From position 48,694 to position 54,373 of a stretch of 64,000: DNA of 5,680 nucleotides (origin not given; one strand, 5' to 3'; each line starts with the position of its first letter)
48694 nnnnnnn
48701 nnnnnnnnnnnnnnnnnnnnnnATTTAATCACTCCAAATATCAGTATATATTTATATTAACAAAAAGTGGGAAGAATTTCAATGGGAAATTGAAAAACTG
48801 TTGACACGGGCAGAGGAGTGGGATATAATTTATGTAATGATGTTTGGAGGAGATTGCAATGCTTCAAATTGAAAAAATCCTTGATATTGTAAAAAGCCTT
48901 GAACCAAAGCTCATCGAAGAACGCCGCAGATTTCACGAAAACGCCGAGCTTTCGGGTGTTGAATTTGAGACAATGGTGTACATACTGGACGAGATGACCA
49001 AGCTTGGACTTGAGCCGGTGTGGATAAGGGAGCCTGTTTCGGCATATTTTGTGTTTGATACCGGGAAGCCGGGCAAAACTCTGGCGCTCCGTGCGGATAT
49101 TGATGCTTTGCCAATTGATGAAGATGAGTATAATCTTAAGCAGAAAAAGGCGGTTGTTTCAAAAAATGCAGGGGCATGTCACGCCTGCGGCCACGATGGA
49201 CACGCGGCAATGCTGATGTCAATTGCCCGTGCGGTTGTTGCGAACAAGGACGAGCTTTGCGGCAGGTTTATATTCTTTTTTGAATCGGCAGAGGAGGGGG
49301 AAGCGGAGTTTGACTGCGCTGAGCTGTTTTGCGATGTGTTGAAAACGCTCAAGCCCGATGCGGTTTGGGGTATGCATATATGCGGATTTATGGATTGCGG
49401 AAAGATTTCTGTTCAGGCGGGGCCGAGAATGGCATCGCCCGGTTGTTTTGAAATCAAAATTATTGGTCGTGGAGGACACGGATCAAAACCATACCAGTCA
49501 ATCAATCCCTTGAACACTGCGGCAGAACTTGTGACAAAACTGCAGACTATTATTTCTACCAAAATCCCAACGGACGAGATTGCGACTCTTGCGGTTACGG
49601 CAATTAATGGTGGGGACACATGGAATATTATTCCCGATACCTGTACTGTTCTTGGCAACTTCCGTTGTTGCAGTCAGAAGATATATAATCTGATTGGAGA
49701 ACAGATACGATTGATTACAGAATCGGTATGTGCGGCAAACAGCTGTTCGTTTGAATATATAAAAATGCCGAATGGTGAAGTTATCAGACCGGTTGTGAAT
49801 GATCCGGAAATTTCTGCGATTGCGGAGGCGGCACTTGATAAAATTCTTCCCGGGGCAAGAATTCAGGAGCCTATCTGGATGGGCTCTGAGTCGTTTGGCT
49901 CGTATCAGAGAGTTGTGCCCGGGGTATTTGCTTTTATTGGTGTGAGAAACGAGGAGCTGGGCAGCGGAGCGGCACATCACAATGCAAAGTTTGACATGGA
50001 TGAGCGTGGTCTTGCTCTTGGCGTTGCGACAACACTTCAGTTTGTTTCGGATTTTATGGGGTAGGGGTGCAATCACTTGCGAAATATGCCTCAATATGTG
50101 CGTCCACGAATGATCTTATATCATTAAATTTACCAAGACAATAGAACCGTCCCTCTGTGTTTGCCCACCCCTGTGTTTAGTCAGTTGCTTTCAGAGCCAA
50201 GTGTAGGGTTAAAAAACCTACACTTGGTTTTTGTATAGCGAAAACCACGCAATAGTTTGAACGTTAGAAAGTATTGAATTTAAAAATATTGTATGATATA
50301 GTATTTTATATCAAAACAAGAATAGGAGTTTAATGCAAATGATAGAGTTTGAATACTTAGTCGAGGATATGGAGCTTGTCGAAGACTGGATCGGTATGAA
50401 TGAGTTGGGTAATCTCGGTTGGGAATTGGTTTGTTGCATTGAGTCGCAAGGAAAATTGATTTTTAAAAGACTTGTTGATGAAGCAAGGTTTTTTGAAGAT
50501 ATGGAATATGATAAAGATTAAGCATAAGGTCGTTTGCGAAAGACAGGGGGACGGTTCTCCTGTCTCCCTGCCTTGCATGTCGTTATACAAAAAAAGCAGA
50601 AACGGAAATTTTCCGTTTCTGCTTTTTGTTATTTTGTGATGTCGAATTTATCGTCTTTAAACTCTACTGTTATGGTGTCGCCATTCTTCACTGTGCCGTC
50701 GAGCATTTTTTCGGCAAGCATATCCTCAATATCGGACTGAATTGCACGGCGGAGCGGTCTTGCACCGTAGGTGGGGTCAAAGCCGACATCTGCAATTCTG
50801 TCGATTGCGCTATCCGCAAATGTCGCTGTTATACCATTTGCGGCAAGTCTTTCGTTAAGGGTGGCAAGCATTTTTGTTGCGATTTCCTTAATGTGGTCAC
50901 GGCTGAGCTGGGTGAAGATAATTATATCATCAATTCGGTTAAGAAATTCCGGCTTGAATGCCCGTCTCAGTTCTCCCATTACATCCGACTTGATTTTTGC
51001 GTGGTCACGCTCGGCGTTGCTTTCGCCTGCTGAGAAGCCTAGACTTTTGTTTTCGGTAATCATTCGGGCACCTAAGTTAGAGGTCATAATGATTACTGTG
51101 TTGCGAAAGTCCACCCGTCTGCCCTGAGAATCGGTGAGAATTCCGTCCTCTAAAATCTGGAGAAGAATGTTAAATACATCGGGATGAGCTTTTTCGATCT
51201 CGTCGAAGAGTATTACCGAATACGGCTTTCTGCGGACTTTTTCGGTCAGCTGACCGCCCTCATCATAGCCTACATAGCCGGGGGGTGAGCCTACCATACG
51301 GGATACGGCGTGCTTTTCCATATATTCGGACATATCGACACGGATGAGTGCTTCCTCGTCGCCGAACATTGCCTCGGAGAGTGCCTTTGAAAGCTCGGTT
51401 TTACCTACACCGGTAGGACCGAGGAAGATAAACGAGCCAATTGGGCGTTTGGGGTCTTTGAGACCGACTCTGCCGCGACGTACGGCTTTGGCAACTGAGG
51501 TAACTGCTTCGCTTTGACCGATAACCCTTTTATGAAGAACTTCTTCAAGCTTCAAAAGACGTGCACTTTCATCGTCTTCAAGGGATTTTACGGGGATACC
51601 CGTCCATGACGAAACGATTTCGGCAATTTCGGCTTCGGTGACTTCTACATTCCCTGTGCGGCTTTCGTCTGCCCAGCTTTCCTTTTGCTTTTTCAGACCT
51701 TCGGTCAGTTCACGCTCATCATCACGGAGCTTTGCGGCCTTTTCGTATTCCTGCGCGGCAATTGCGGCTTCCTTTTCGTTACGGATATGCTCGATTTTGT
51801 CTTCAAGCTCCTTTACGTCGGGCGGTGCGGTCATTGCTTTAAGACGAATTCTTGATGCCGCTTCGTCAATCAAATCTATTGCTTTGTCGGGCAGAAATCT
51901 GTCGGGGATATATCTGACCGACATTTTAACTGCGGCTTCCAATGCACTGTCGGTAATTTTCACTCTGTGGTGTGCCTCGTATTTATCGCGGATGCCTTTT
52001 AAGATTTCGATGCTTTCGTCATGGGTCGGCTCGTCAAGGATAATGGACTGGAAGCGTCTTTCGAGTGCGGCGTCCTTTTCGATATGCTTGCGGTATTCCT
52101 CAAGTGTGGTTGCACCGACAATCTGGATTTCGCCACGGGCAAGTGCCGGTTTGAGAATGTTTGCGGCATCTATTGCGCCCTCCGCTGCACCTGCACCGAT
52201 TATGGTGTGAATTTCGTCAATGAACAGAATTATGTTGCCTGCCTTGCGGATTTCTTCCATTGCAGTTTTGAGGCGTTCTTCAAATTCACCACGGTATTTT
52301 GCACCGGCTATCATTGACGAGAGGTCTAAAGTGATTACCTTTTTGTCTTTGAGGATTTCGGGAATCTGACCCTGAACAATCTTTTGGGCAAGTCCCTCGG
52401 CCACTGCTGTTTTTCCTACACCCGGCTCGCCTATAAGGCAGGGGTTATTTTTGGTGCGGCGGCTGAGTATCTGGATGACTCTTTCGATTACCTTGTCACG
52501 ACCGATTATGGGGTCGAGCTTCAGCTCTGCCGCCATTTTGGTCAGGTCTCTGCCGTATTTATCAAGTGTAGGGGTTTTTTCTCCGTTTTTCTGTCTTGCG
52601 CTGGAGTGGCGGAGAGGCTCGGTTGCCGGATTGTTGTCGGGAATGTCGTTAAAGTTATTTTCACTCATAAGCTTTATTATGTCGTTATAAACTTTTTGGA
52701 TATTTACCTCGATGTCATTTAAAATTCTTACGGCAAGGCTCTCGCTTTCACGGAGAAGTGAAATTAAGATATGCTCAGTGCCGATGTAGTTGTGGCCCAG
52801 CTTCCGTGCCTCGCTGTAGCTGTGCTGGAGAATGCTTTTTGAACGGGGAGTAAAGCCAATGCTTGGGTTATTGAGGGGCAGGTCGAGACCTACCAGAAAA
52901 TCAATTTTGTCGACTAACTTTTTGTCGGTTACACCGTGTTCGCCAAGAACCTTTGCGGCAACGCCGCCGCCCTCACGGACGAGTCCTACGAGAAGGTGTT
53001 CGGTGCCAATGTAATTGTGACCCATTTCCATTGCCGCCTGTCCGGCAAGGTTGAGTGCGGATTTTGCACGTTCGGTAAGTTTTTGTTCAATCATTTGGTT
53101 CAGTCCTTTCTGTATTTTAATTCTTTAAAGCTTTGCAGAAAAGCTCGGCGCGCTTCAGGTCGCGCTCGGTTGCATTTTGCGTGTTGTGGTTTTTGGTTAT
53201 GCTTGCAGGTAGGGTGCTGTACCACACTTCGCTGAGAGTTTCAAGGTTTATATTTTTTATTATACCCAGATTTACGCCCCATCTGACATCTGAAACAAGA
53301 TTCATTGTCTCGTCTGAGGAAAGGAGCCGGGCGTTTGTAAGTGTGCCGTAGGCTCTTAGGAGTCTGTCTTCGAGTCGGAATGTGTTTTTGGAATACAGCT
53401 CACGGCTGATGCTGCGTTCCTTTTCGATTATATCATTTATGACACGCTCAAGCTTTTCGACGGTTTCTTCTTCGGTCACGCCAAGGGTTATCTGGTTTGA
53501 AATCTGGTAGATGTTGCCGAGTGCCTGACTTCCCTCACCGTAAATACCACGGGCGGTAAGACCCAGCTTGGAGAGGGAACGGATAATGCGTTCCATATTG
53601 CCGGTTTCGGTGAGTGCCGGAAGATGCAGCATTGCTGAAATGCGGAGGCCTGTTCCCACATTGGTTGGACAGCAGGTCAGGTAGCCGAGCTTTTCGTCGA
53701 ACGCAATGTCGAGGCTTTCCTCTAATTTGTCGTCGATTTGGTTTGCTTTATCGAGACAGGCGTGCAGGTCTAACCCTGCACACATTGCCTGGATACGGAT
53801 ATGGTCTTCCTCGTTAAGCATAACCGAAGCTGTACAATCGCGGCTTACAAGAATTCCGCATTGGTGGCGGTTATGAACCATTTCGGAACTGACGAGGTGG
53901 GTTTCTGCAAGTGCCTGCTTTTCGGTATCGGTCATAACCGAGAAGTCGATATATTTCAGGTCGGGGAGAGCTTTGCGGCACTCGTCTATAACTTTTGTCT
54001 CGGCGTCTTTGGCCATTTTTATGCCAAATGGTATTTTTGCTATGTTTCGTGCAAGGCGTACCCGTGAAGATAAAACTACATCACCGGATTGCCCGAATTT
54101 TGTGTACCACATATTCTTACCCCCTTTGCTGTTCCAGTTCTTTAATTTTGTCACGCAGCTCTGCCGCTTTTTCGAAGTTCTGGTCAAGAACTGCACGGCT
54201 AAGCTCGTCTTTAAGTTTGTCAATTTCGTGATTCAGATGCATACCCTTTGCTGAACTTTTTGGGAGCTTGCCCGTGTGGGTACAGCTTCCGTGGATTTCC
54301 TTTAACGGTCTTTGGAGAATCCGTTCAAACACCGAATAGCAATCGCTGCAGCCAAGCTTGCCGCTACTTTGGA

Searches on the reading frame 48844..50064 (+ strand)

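Call 52: search_protein_families(library=ncbifam, proteins=[window:48844-50064:+], max_evalue=0.00001)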
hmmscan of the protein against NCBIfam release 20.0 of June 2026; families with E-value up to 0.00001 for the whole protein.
window:48844-50064:+ (406 aa): 11 families
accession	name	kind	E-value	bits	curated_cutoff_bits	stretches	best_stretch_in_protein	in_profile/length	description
NF040868.1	carboxypep_CpsA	equivalog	1.6e-80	270.8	500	1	10-398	2-383/391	carboxypeptidase CpsA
TIGR01891.1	amidohydrolases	subfamily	5e-77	259.5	153.75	1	24-393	2-366/366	amidohydrolase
NF038260.1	ectoine_DoeB_2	equivalog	2.2e-56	191.3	550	1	25-391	10-366/378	N(2)-acetyl-L-2,4-diaminobutanoate deacetylase DoeB2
TIGR01246.1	dapE_proteo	equivalog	7.7e-09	35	361.8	1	45-294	23-274/370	succinyl-diaminopimelate desuccinylase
TIGR01900.1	dapE-gram_pos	equivalog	9.6e-09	34.6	304.2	1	82-289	62-258/351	succinyl-diaminopimelate desuccinylase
NF005602.0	PRK07338.1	equivalog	1.3e-08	33.8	357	1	200-306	206-309/409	hydrolase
NF009557.0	PRK13009.1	equivalog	3e-08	33.2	284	1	118-295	103-279/377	succinyl-diaminopimelate desuccinylase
NF005710.0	PRK07522.1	subfamily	9.7e-08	31.6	412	1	202-294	185-285/391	acetylornithine deacetylase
TIGR01910.1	DapE-ArgE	subfamily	4e-07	29.6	217.6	1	202-275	181-259/373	ArgE/DapE family deacylase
TIGR01892.1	AcOrn-deacetyl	equivalog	4.4e-07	29.3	297.7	1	202-295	172-272/365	acetylornithine deacetylase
NF009555.0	PRK13004.1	equivalog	4e-06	26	321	1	9-293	3-280/399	YgeY family selenium metabolism-linked hydrolase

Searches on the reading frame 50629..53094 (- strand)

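Call 46: search_protein_families(library=pfam, proteins=[window:50629-53094:-], max_evalue=0.01)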
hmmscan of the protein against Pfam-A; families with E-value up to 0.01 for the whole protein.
window:50629-53094:- (821 aa): 30 families (the best 25 are shown)
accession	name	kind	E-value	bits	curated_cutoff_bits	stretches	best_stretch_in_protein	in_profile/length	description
PF07724.20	AAA_2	-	3.9e-74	248.6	27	1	550-724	1-166/166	AAA domain (Cdc48 subfamily)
PF17871.7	AAA_lid_9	-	1.3e-35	121.9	22.8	1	358-458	2-102/104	AAA lid domain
PF02861.25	Clp_N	-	1.8e-30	105.3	20.7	2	93-143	2-52/53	Clp amino terminal domain, pathogenicity island component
PF10431.15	ClpB_D2-small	-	9e-28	96.6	21.9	1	730-810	1-81/81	C-terminal, D2-small domain, of ClpB protein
PF00004.35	AAA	-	1.2e-24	87.6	21.2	2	219-352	2-127/131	ATPase family associated with various cellular activities (AAA)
PF07728.20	AAA_5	-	3.5e-20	72.9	22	2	555-675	2-124/139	AAA domain (dynein-related subfamily)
PF00158.32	Sigma54_activat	-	1.2e-10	41.8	20.2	2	555-670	25-139/168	Sigma-54 interaction domain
PF13401.12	AAA_22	-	2.5e-10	41.2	27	1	214-313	4-110/130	AAA domain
PF13191.12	AAA_16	-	2.4e-08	35.1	32.6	1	196-241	2-50/167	AAA ATPase domain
PF13173.12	AAA_14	-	4.9e-08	33.5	27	0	220-300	7-76/129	AAA domain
PF05621.17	TniB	-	6e-08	32.8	22.4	1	237-354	70-185/189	Bacterial TniB protein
PF13238.12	AAA_18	-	2.9e-07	31.4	29.4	0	219-289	2-76/128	AAA domain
PF02151.25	UVR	-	7.6e-07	29.1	21.5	1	432-463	2-33/36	UvrB/uvrC motif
PF20720.3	nSTAND3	-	1.1e-06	28.9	27.2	0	205-242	9-44/155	Novel STAND NTPase 3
PF01695.23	IstB_IS21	-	1.4e-05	25.1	24.1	0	213-279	90-152/238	IstB-like ATP binding protein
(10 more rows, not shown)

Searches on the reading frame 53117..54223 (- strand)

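Call 52: search_protein_families(library=ncbifam, proteins=[window:53117-54223:-], max_evalue=0.00001)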
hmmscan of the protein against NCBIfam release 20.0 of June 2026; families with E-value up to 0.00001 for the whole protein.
window:53117-54223:- (368 aa): 5 families
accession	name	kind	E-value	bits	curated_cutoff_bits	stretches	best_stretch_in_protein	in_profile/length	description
NF002194.0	PRK01059.1-4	equivalog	2.3e-122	408.4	385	1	37-367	2-341/345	protein arginine kinase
NF053707.1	PrArgKinMcsBBac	equivalog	2.5e-112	375.5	500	1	37-362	12-346/347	protein-arginine kinase McsB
NF002193.0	PRK01059.1-3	equivalog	7.2e-89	298.2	471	1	42-351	14-322/335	protein arginine kinase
NF002192.0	PRK01059.1-2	equivalog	2.3e-77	260.4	679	1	38-346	10-316/340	protein arginine kinase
NF002191.0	PRK01059.1-1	equivalog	8.2e-57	192.9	381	1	47-358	20-336/358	protein arginine kinase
